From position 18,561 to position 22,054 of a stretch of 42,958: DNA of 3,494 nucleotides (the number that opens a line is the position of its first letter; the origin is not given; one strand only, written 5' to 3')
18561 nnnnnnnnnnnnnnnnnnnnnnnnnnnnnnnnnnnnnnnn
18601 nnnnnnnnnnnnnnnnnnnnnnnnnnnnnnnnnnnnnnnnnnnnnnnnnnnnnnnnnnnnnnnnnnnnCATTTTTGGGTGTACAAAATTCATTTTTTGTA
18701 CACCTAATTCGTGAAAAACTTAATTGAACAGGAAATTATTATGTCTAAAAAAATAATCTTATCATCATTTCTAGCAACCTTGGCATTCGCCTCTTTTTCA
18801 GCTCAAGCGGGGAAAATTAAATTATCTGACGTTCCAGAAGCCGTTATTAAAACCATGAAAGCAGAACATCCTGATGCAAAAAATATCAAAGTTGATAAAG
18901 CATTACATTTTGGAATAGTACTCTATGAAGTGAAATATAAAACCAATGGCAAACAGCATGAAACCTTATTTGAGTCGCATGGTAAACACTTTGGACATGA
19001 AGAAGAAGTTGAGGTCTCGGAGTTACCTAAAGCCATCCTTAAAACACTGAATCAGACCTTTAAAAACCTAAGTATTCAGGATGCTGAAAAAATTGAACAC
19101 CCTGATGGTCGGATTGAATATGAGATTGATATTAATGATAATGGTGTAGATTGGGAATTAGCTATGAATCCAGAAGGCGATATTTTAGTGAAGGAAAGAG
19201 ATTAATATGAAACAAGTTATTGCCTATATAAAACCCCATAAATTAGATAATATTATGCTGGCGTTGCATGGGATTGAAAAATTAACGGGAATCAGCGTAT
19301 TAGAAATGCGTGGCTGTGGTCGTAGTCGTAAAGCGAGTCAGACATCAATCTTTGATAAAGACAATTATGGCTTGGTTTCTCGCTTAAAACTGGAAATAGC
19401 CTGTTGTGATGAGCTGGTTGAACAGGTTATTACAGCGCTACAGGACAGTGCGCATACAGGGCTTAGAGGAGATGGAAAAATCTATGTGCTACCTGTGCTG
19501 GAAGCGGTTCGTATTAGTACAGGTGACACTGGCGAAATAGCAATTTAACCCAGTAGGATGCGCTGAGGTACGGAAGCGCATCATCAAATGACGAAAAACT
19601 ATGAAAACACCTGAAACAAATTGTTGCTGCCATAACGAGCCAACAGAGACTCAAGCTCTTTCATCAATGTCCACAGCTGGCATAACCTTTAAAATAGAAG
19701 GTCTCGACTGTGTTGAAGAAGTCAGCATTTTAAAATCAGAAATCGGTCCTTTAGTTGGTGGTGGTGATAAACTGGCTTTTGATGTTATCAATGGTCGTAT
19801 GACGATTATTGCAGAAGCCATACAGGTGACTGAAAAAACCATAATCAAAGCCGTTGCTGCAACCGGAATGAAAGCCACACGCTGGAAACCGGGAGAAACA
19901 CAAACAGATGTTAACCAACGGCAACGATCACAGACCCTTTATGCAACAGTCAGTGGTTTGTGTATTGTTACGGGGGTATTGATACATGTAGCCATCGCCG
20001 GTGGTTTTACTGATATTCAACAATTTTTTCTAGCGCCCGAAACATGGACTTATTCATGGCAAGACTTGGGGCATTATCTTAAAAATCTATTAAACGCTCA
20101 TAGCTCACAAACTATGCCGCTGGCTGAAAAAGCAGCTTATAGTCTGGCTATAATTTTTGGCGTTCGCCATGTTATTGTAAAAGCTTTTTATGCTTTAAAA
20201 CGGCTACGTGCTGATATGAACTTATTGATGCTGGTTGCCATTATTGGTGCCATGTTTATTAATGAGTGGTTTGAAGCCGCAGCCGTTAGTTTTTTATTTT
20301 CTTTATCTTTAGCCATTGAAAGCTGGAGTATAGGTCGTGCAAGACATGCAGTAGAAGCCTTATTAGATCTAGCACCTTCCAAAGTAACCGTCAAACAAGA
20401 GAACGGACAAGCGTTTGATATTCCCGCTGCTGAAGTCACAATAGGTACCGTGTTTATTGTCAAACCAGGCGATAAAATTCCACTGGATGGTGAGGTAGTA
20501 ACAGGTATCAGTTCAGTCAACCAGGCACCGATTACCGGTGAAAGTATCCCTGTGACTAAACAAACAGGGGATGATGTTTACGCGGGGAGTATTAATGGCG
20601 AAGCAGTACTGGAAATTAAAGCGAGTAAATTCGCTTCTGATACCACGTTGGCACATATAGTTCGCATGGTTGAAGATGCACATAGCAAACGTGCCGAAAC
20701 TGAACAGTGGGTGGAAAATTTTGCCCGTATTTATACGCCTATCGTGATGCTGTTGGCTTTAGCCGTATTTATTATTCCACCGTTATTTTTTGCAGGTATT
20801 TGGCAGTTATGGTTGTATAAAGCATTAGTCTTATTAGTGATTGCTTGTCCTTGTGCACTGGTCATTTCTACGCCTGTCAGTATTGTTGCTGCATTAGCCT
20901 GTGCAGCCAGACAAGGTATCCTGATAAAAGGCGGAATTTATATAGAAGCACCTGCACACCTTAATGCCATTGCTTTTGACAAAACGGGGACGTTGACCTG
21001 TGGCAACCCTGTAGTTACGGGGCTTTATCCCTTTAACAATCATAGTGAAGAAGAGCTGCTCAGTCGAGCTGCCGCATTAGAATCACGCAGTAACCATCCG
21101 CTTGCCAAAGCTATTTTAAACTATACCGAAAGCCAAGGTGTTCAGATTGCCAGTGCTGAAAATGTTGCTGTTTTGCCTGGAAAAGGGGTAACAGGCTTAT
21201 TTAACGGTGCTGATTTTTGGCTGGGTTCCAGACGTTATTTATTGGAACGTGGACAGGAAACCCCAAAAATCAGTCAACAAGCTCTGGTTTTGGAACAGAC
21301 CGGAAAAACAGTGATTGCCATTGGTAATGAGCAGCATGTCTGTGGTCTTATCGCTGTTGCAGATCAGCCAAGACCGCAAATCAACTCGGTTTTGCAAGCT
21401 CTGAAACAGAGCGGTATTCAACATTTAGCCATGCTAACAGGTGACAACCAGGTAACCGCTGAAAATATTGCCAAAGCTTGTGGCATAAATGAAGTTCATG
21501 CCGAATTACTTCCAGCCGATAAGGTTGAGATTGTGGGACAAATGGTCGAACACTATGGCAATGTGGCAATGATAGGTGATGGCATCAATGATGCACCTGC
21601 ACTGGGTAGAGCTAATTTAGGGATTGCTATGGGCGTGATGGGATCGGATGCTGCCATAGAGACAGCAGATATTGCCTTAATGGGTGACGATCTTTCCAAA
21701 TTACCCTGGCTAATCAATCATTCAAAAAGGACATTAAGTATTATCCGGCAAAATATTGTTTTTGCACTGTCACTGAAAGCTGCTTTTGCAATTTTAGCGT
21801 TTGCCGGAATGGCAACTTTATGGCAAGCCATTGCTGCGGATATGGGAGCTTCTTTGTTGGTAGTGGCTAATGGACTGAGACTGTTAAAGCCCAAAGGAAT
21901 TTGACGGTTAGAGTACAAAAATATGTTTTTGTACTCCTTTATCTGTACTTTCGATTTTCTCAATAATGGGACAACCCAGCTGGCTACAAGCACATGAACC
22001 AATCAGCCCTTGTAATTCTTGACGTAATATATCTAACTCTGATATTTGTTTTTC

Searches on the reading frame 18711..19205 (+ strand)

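Call 3: search_protein_families(library=pfam, proteins=[window:18711-19205:+], max_evalue=0.01)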
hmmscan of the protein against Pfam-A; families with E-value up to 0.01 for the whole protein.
window:18711-19205:+ (164 aa): 1 family
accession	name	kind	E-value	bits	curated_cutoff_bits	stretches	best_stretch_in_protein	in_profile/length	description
PF11396.14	PepSY_like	-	3.8e-11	43.6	28.3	1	72-159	3-82/83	Putative beta-lactamase-inhibitor-like, PepSY-like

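Call 4: search_protein_families(library=ncbifam, proteins=[window:18711-19205:+], max_evalue=0.01)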
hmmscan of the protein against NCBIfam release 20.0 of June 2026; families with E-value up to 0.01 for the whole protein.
window:18711-19205:+ (164 aa): 1 family
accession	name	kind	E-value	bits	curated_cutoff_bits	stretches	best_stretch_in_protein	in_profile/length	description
NF047753.1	blaSPI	exception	0.0084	15.8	500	0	88-120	183-214/239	SPI family subclass B1 metallo-beta-lactamase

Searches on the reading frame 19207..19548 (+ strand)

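Call 3: search_protein_families(library=pfam, proteins=[window:19207-19548:+], max_evalue=0.01)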
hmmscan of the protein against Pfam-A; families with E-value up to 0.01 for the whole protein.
window:19207-19548:+ (113 aa): 1 family
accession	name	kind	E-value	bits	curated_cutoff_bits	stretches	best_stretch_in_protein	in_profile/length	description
PF00543.27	P-II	-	6.7e-17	62.1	25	1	1-106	1-101/102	Nitrogen regulatory protein P-II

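Call 4: search_protein_families(library=ncbifam, proteins=[window:19207-19548:+], max_evalue=0.01)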
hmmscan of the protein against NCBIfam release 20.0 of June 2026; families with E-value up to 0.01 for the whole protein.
window:19207-19548:+ (113 aa): 2 families
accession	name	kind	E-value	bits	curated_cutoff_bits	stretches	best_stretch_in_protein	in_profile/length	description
NF007946.0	PRK10665.1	equivalog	7.1e-19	68.6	181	1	1-112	1-111/112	P-II family nitrogen regulator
NF008111.0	PRK10858.1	equivalog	7e-18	65.1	202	1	1-113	1-112/112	nitrogen regulatory protein P-II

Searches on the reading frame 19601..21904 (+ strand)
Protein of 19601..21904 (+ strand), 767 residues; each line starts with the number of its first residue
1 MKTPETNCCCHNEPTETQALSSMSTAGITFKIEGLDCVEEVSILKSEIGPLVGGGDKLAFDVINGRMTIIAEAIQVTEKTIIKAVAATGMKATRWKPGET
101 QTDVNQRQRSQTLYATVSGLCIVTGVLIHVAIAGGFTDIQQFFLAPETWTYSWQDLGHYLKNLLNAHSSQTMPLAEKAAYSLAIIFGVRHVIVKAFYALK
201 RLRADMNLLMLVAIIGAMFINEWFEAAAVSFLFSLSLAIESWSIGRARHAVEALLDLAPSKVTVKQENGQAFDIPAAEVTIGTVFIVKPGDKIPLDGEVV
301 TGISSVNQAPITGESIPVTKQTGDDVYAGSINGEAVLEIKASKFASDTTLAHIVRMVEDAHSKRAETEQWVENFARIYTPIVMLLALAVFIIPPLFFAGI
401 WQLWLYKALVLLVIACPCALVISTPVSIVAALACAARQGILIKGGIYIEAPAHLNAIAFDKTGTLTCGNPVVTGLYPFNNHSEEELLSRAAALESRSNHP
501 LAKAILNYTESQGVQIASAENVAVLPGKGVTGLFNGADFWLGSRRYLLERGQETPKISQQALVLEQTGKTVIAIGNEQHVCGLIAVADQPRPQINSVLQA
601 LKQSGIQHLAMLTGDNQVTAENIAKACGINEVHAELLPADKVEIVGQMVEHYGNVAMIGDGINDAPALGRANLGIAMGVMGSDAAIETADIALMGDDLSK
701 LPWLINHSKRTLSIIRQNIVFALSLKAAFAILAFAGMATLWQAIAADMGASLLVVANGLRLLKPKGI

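Call 3: search_protein_families(library=pfam, proteins=[window:19601-21904:+], max_evalue=0.01)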
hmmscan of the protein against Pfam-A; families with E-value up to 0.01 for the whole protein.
window:19601-21904:+ (767 aa): 2 families
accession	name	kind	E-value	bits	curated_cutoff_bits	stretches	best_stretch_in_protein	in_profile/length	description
PF00122.25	E1-E2_ATPase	-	6.4e-51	172.9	28.1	1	257-438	2-181/181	E1-E2 ATPase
PF00702.32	Hydrolase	-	2.3e-35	123.2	26.4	1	455-671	2-190/191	haloacid dehalogenase-like hydrolase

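Call 4: search_protein_families(library=ncbifam, proteins=[window:19601-21904:+], max_evalue=0.01)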
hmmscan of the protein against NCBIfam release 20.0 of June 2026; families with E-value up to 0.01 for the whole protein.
window:19601-21904:+ (767 aa): 22 families
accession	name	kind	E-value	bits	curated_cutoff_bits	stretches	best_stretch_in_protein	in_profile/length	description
TIGR01525.1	ATPase-IB_hvy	subfamily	1.8e-182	608.1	346.25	1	206-761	1-560/560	heavy metal translocating P-type ATPase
NF008262.1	PRK11033.1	equivalog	1.5e-171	572.5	1005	1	169-764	140-730/731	zinc/cadmium/mercury/lead-transporting ATPase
TIGR01512.1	ATPase-IB2_Cd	subfamily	1.1e-154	515.8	313.5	2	207-518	2-292/494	cadmium family heavy metal-translocating P-type ATPase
NF033775.1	P_type_ZntA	exception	8.1e-147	490.5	1240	1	205-764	182-731/732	Zn(II)/Cd(II)/Pb(II) translocating P-type ATPase ZntA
TIGR01511.1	ATPase-IB1_Cu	subfamily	2.4e-116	389.8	397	1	191-761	5-541/542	copper-translocating P-type ATPase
NF007952.0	PRK10671.1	equivalog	2e-108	363.7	1316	1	224-763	290-833/838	copper-exporting P-type ATPase CopA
TIGR01494.1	ATPase_P-type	subfamily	6.2e-84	282.1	62.3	1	230-738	3-465/478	HAD-IC family P-type ATPase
TIGR01497.1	kdpB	equivalog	3.2e-52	177.5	527.9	1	239-718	83-572/675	potassium-transporting ATPase subunit KdpB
TIGR01647.1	ATPase-IIIA_H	equivalog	1.8e-51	175.3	615.5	3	199-526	31-360/755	plasma-membrane proton-efflux P-type ATPase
NF010609.0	PRK14010.1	equivalog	5.7e-43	147.1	1323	1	245-737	88-589/673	K(+)-transporting ATPase subunit B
TIGR01522.1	ATPase-IIA2_Ca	equivalog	1.2e-33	115.9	798.3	3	632-740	567-676/854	calcium-transporting P-type ATPase, PMR1-type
TIGR01517.1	ATPase-IIB_Ca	equivalog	3.6e-29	101.5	507.05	2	579-737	534-711/882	calcium-translocating P-type ATPase, PMCA-type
TIGR01116.1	ATPase-IIA1_Ca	equivalog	8.7e-28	96.9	703.4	2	579-701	456-591/799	calcium-translocating P-type ATPase, SERCA-type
TIGR01523.1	ATPase-IID_K-Na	equivalog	2.6e-27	94.9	645.05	3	634-737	673-776/997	potassium/sodium efflux P-type ATPase, fungal-type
TIGR01657.1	P-ATPase-V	hypoth_equivalog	4.5e-26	90.7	618.25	4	230-322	197-292/1055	ATP13A2 family polyamine export P-type ATPase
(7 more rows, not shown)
